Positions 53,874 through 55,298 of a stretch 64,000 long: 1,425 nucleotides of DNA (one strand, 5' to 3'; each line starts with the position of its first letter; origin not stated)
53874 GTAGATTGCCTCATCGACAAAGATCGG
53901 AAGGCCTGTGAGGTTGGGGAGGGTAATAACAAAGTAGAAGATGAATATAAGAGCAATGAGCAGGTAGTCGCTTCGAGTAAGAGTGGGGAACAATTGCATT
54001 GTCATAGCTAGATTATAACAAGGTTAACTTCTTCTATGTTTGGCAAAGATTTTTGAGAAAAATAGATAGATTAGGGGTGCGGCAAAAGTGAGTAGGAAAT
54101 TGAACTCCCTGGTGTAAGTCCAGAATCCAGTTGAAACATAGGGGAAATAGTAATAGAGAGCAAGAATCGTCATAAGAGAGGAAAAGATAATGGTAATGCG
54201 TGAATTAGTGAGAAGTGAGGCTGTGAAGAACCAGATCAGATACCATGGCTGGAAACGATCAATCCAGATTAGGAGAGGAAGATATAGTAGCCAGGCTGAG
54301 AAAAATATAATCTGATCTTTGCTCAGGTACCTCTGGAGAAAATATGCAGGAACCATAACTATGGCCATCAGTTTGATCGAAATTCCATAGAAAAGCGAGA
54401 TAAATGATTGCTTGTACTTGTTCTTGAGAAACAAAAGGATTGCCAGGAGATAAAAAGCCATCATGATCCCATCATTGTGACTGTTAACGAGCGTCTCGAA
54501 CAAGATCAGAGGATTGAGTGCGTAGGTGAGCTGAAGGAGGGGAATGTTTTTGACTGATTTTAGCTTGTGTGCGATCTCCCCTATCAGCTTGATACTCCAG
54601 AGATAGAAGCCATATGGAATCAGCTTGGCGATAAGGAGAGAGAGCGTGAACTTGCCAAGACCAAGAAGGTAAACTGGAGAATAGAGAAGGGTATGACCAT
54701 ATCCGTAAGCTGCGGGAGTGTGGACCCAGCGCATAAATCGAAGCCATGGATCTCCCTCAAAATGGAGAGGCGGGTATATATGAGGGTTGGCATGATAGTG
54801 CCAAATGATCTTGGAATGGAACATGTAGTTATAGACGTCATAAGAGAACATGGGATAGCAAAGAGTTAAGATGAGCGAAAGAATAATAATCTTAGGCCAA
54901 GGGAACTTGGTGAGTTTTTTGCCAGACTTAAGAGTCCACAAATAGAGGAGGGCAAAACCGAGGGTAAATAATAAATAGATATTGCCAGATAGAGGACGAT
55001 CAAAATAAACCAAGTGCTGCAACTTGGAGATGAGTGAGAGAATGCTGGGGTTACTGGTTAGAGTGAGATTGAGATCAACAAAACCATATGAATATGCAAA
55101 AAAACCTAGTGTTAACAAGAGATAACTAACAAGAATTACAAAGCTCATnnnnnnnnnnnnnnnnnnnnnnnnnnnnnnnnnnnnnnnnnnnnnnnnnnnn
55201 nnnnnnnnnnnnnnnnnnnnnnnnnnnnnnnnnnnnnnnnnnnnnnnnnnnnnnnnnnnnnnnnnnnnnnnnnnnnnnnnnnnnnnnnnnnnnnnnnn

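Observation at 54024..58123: Iterated 'DPM1-like GT2 then GT-C/membrane protein' modules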

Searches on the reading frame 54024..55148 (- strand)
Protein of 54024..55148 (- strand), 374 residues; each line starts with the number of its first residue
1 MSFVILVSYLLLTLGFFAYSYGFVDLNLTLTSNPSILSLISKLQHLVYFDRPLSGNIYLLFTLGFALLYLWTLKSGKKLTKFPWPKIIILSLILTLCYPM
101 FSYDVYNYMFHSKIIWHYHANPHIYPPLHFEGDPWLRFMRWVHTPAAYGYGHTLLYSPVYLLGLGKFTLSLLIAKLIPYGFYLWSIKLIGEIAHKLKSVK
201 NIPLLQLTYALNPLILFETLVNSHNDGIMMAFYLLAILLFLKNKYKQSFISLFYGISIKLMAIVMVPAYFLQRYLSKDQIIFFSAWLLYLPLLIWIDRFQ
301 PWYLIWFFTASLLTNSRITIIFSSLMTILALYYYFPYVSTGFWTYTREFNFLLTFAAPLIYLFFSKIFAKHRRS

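Call 4: search_protein_families(library=pfam, proteins=[window:54024-55148:-], max_evalue=0.01)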
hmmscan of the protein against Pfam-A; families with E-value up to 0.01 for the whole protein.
window:54024-55148:- (374 aa): 0 families

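Call 16: find_homologous_proteins(query=window:54024-55148:-)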
Query window:54024-55148:- (374 aa): 237 proteins with E <= 0.001 among 8000 candidates; the best 120 are listed.
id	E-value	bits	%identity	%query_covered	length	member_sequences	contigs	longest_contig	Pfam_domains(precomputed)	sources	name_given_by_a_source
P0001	1.6e-240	816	100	100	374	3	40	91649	PF26314.1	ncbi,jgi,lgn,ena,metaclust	jgi:hypothetical protein|metaclust:\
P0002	6.6e-146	504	66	97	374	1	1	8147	PF26314.1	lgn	-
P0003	5.5e-131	455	57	97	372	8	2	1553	PF26314.1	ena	-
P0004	3.2e-89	318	47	95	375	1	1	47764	PF26314.1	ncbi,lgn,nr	ncbi:hypothetical protein KBD75_00585 [Candidatus Woesebacteria bacterium]|nr:hypothetical protein [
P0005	1.9e-87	312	45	94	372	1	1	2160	PF26314.1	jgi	jgi:hypothetical protein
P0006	2.1e-87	312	47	91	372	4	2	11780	PF26314.1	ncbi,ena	-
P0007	7.2e-87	310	46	98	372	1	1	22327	PF26314.1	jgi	jgi:hypothetical protein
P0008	1.4e-86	309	44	98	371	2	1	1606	PF09594.17,PF26314.1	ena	-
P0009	1.4e-86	309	45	97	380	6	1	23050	PF26314.1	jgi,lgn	jgi:hypothetical protein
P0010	2.9e-86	308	45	93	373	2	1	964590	PF26314.1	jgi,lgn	jgi:hypothetical protein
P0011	3.2e-86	308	45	99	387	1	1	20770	PF09594.17,PF26314.1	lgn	-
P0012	7.5e-86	307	45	95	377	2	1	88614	PF26314.1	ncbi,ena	-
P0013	7.9e-86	307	46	93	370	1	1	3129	PF26314.1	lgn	-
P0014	1.9e-85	305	46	91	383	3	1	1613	PF26314.1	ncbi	-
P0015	3.3e-85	305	43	92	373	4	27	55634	PF26314.1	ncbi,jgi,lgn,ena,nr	ncbi:MAG: hypothetical protein ACD_27C00032G0017 [uncultured bacterium]|nr:MAG: hypothetical protein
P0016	4.0e-85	304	45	96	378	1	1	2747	PF26314.1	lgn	-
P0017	6.9e-85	304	44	96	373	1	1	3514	PF26314.1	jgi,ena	-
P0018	8.2e-85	303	45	97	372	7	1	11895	PF26314.1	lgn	-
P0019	1.0e-84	303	45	98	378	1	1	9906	PF26314.1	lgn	-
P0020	1.4e-84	303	46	100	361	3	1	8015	PF26314.1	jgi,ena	-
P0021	1.9e-84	302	47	90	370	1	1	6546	PF26314.1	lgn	-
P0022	1.9e-84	302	44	97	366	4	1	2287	PF26314.1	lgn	-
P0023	3.1e-84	301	44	95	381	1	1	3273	PF26314.1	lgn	-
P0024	5.3e-84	301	45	97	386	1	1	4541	PF26314.1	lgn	-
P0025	5.4e-84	301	46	95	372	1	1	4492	PF26314.1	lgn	-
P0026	5.7e-84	300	46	91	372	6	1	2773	PF26314.1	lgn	-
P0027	1.1e-83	300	45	95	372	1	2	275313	PF26314.1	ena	-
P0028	1.5e-83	299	47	93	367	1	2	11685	PF26314.1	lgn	-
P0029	1.7e-83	299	46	92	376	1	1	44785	PF26314.1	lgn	-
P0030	2.9e-82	295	44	91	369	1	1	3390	PF26314.1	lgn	-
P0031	3.2e-82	295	46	95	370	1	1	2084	PF26314.1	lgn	-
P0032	6.1e-82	294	45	89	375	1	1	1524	PF26314.1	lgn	-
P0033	9.3e-82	293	47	87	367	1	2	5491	PF26314.1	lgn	-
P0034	1.3e-81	293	45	92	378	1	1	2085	PF26314.1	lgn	-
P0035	2.6e-81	292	45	94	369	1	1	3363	PF26314.1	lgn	-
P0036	6.0e-81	291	48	89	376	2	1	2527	PF26314.1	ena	-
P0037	9.8e-81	290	45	91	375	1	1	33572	PF26314.1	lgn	-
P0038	2.5e-80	289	45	95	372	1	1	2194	PF26314.1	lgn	-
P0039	3.1e-80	288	48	89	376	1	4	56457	PF26314.1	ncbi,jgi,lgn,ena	jgi:hypothetical protein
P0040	2.4e-79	285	46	95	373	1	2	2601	PF26314.1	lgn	-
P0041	2.4e-79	285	44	97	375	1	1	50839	PF26314.1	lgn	-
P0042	2.6e-79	285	41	95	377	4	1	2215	PF26314.1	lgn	-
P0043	4.6e-79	284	45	95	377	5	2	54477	PF26314.1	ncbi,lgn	-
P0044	1.8e-78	282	47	89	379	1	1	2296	PF26314.1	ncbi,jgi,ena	jgi:hypothetical protein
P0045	1.1e-77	280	44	94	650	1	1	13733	PF26314.1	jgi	jgi:hypothetical protein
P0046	3.2e-77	278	45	97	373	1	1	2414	PF26314.1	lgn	-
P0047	2.1e-76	276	45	94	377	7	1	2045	PF26314.1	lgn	-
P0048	4.6e-76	274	43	95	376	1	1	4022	PF26314.1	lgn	-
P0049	5.4e-76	274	43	95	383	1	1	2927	PF26314.1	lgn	-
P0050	1.2e-75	273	44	94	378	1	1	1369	PF26314.1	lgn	-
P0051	1.3e-75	273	41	96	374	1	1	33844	PF26314.1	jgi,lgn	jgi:hypothetical protein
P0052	1.5e-75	273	42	99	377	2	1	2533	PF26314.1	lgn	-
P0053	1.7e-75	273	42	98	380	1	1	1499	PF26314.1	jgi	jgi:hypothetical protein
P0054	8.6e-75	270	42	97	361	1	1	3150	PF26314.1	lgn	-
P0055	1.5e-74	270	47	80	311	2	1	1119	PF26314.1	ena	-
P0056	9.8e-74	267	42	99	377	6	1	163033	PF26314.1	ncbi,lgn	-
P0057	9.8e-71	257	43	96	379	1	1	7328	PF26314.1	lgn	-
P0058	5.7e-70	254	42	100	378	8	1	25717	PF26314.1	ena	-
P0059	5.5e-68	248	39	100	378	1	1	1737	PF09594.17,PF26314.1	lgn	-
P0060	2.7e-67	246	42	90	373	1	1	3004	PF26314.1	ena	-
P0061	6.2e-67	244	41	95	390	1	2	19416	PF26314.1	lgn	-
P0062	7.1e-67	244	40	100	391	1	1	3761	PF26314.1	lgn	-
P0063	1.0e-66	244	42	96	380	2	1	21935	PF26314.1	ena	-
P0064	1.7e-66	243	42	92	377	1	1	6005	PF26314.1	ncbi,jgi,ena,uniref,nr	ncbi:hypothetical protein COU89_00915 [Candidatus Roizmanbacteria bacterium CG10_big_fil_rev_8_21_14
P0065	2.6e-66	242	42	97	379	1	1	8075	PF26314.1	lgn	-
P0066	7.5e-66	241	41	93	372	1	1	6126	PF26314.1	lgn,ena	-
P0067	2.2e-65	239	40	98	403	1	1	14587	PF26314.1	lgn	-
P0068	3.4e-65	239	39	95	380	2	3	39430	PF26314.1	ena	-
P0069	7.0e-65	238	42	96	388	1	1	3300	PF26314.1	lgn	-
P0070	8.3e-65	237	42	90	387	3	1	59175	PF26314.1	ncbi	-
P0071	9.2e-65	237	40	97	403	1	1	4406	PF26314.1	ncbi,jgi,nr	ncbi:MAG: hypothetical protein DRG30_06370 [Epsilonproteobacteria bacterium]|nr:MAG: hypothetical pr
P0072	1.3e-64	237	42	95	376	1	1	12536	PF26314.1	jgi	jgi:hypothetical protein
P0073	7.1e-64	234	41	98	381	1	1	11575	PF26314.1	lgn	-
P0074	8.2e-64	234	40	97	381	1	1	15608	PF26314.1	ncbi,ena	-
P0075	1.2e-63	234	39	99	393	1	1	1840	PF26314.1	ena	-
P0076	1.2e-63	234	40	99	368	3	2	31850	PF26314.1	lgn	-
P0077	2.4e-63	233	42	98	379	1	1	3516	PF26314.1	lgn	-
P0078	2.7e-63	232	41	96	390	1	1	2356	PF26314.1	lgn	-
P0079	6.6e-63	231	43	94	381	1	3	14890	PF26314.1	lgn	-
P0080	7.2e-63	231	42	94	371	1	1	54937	PF26314.1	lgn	-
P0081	9.9e-63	231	42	99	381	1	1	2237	PF26314.1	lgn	-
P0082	1.0e-62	231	41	95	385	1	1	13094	PF26314.1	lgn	-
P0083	1.1e-62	230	43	95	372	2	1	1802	PF26314.1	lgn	-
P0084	1.1e-62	230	38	100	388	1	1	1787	PF26314.1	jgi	jgi:hypothetical protein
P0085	2.4e-62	229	41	97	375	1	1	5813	PF26314.1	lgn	-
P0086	2.6e-62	229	42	93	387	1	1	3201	PF26314.1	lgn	-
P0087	4.2e-62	229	41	93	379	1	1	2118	PF26314.1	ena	-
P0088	8.2e-62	228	41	96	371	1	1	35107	PF26314.1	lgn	-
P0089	9.0e-62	227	42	95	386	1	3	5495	PF26314.1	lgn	-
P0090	9.7e-62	227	40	99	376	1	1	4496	PF26314.1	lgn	-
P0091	1.1e-61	227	43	93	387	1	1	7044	PF26314.1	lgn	-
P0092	1.2e-61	227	39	96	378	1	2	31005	PF26314.1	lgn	-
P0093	1.9e-61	226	40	96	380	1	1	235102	PF26314.1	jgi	-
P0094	3.8e-61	225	41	97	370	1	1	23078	PF26314.1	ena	-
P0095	5.6e-61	225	41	97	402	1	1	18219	PF26314.1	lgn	-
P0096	6.7e-61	225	40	95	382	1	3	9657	PF26314.1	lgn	-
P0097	1.2e-60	224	39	99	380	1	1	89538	PF26314.1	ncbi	-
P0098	1.4e-60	223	39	96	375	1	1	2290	PF09594.17,PF26314.1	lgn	-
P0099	1.8e-60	223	39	100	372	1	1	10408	PF26314.1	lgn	-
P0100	2.6e-60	223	37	95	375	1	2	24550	PF26314.1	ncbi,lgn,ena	-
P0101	2.8e-60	222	42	97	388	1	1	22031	PF26314.1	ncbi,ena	-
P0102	3.1e-60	222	41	100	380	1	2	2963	PF26314.1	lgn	-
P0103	3.3e-60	222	39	100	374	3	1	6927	PF26314.1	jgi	jgi:hypothetical protein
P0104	5.5e-60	222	41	99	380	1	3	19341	PF26314.1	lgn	-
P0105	5.5e-60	222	39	93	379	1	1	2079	PF26314.1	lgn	-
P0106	8.2e-60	221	42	100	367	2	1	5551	PF26314.1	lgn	-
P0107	2.1e-59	220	39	98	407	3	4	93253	PF26314.1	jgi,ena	-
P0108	2.3e-59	219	40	95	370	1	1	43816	PF26314.1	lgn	-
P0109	1.1e-58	217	39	100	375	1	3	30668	PF26314.1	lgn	-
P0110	1.2e-58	217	40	91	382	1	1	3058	PF26314.1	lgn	-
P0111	2.0e-58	216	41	96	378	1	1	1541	PF26314.1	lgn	-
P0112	6.4e-58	215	39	95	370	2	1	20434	PF26314.1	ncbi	-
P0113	2.4e-57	213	40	94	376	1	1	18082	PF26314.1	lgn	-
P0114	3.3e-57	212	36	95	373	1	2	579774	PF26314.1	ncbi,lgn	-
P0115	3.7e-57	212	39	97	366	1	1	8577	PF26314.1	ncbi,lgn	-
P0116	4.8e-57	212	38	93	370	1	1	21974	PF26314.1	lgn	-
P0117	5.7e-57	212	47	64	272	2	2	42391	PF26314.1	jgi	-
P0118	8.9e-57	211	39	95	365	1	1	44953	PF26314.1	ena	-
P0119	9.1e-57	211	42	71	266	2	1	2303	PF26314.1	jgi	jgi:hypothetical protein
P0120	2.3e-56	210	38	99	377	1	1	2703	PF26314.1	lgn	-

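Call 18: find_encoding_contigs(protein=P0010, flank=6000, max_places=2)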
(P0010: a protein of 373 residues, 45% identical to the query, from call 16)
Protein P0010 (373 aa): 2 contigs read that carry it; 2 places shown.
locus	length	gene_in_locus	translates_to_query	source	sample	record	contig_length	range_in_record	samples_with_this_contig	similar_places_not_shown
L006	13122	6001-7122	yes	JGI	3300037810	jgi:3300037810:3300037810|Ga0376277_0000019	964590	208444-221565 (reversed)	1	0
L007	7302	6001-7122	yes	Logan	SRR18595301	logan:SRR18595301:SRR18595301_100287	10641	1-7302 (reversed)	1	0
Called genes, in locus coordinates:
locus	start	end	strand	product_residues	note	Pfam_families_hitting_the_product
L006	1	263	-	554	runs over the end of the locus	-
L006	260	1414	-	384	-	-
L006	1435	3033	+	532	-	-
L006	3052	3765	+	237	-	PF13641:Glyco_tranf_2_3 (weak), PF00535:Glycos_transf_2, PF10111:Glyco_tranf_2_2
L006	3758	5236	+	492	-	-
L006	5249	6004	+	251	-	PF00535:Glycos_transf_2, PF13641:Glyco_tranf_2_3 (faint)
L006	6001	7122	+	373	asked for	PF26314:MptA_B_family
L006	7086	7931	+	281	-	PF02498:Bro-N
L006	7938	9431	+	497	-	PF13231:PMT_2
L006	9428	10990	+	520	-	-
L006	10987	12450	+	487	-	PF01943:Polysacc_synt, PF03023:MurJ, PF13440:Polysacc_synt_3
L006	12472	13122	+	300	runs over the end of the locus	PF00535:Glycos_transf_2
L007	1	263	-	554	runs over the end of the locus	-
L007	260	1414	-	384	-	-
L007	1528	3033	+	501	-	-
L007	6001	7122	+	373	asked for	PF26314:MptA_B_family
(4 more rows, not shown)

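Call 19: find_encoding_contigs(protein=P0114, flank=6000, max_places=2)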
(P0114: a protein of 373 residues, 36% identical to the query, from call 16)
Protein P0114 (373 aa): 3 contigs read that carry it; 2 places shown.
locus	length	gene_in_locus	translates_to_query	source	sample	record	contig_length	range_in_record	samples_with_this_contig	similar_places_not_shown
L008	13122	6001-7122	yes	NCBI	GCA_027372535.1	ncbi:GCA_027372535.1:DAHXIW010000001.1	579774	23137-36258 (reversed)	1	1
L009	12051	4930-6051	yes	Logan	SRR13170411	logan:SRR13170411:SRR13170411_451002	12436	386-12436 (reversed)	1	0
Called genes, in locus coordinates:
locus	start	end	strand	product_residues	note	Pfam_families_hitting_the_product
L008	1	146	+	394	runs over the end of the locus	PF00535:Glycos_transf_2, PF04138:GtrA_DPMS_TM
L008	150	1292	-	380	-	-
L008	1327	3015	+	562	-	PF09586:YfhO (faint), PF10131:PTPS_related (weak)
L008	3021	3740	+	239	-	PF00535:Glycos_transf_2, PF10111:Glyco_tranf_2_2, PF13641:Glyco_tranf_2_3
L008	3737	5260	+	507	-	PF13231:PMT_2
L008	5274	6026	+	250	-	PF00535:Glycos_transf_2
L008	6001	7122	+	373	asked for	PF26314:MptA_B_family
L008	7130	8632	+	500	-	PF02366:PMT, PF13231:PMT_2 (weak)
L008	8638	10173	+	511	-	PF10131:PTPS_related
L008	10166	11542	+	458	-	-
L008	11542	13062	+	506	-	PF01943:Polysacc_synt, PF03023:MurJ, PF13440:Polysacc_synt_3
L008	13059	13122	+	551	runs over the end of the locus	PF00535:Glycos_transf_2, PF13641:Glyco_tranf_2_3 (faint), PF00535:Glycos_transf_2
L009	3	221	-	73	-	?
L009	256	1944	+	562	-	PF09586:YfhO (faint), PF10131:PTPS_related (weak)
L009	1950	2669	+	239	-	PF00535:Glycos_transf_2, PF10111:Glyco_tranf_2_2, PF13641:Glyco_tranf_2_3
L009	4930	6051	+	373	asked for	PF26314:MptA_B_family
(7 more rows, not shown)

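Call 22: find_related_loci(query=A1, collection=genome_contigs, flank=10000)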
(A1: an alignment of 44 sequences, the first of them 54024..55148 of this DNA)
Query A1 (374 aa) in genome_contigs; peptide patterns used: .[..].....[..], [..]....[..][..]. (x = any residue, [..] = any of these).
133 stretches matched a pattern; 88 encode a relative of the query (tblastn E <= 1e-3); the best 80 are kept; 79 distinct loci.
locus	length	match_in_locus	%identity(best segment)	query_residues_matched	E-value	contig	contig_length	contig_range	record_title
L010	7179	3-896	57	69-367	5e-110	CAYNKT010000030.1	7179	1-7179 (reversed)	MAG TPA_asm: uncultured Pseudomonadales bacterium isolate SRP062349_co6_368 genome assembly, contig: NODE_9053_length_71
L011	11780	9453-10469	47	9-349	3e-86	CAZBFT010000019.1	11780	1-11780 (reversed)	MAG TPA_asm: uncultured Pseudomonadales bacterium isolate SRP050083_co7_41 genome assembly, contig: NODE_4707_length_117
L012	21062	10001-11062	45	1-356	3e-82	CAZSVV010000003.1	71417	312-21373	MAG TPA_asm: uncultured Pseudomonadales bacterium isolate SRP219642_co6_386 genome assembly, contig: NODE_197_length_714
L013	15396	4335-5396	45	1-356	5e-82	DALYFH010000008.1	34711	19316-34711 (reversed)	MAG TPA_asm: Candidatus Woesebacteria bacterium isolate CTOTU14276 NODE_204_length_34711_cov_5.438827, whole genome shot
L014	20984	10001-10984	48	19-349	3e-81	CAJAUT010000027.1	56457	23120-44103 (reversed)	uncultured bacterium isolate Loc080925-6m_bin-0061 genome assembly, contig: bin-0061:27/34, whole genome shotgun sequenc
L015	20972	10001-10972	45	19-344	1e-78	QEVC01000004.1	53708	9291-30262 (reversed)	MAG: Candidatus Microgenomates bacterium isolate GWF J3_scaffold_465, whole genome shotgun sequence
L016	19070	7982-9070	45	7-370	5e-77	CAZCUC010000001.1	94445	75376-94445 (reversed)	MAG TPA_asm: uncultured Pseudomonadales bacterium isolate SRP286056_co1_428 genome assembly, contig: NODE_173_length_944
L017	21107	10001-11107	42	1-371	8e-76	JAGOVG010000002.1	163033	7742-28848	Candidatus Woesebacteria bacterium isolate Gw_Eff_bin_546 Gw_Eff_78_length_163033_cov_8.265006, whole genome shotgun seq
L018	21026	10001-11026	45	1-344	4e-74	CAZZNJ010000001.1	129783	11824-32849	MAG TPA_asm: uncultured Pseudomonadales bacterium isolate SRP170004_co1_572 genome assembly, contig: NODE_141_length_129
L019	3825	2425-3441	42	12-355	8e-70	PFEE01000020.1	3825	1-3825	MAG: Candidatus Roizmanbacteria bacterium CG10_big_fil_rev_8_21_14_0_10_45_7 CG10_8_21_14_0.10_scaffold_32250_c, whole g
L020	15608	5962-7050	40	1-364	2e-68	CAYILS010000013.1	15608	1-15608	MAG TPA_asm: uncultured Pseudomonadales bacterium isolate ERP119705_co23_57 genome assembly, contig: NODE_3636_length_15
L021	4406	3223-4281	41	12-359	8e-68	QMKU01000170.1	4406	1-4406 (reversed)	MAG: Epsilonproteobacteria bacterium isolate B135_G9 B135_Guay9_scaffold_41073, whole genome shotgun sequence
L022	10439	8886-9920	41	9-360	2e-65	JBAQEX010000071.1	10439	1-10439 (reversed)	MAG: Microgenomates group bacterium isolate MFD12003_ilm_asm_bin69 k127_14035, whole genome shotgun sequence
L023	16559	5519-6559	41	17-360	2e-64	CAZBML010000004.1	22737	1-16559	MAG TPA_asm: uncultured Pseudomonadales bacterium isolate SRP278252_co2_164 genome assembly, contig: NODE_4534_length_22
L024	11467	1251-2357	42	1-362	3e-62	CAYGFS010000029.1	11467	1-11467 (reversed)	MAG TPA_asm: uncultured Pseudomonadales bacterium isolate ERP113451_co1_9 genome assembly, contig: NODE_6855_length_1146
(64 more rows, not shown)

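Call 27: search_solved_structures(query=A1, max_evalue=1)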
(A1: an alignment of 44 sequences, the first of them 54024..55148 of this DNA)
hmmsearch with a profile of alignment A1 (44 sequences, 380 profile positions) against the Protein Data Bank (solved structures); distinct sequences matched with E-value up to 1: 0.

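Call 29: predict_structure(alignment_id=A1)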
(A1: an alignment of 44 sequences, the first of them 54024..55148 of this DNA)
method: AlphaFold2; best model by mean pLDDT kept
length: 374 residues; sequences in the alignment: 44
mean_pLDDT: 93.0   pTM: 0.92
mean pLDDT of the five models: 93.0, 92.2, 91.9, 91.1, 91.1
residues with pLDDT >= 90: 306; 70-90: 59; 50-70: 9; < 50: 0
segments of 3 or more residues with pLDDT < 50: none
pLDDT, mean of each block of 10 residues (from residue 1): 97 97 74 89 95 98 98 96 98 95 85 97 95 85 86 96 94 96 98 94 97 97 94 98 97 96 94 96 95 90 95 93 94 94 89 86 82 65
secondary structure, 60 per line:
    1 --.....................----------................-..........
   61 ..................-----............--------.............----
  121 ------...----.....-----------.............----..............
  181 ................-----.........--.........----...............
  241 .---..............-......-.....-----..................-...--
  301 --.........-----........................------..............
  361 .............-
elements in order: H3-23 H34-49 H51-78 H84-95 H104-116 H134-138 H150-162 H167-196 H202-210 H213-221 H226-241 H245-258 H260-265 H267-271 H277-294 H303-311 H317-340 H347-373
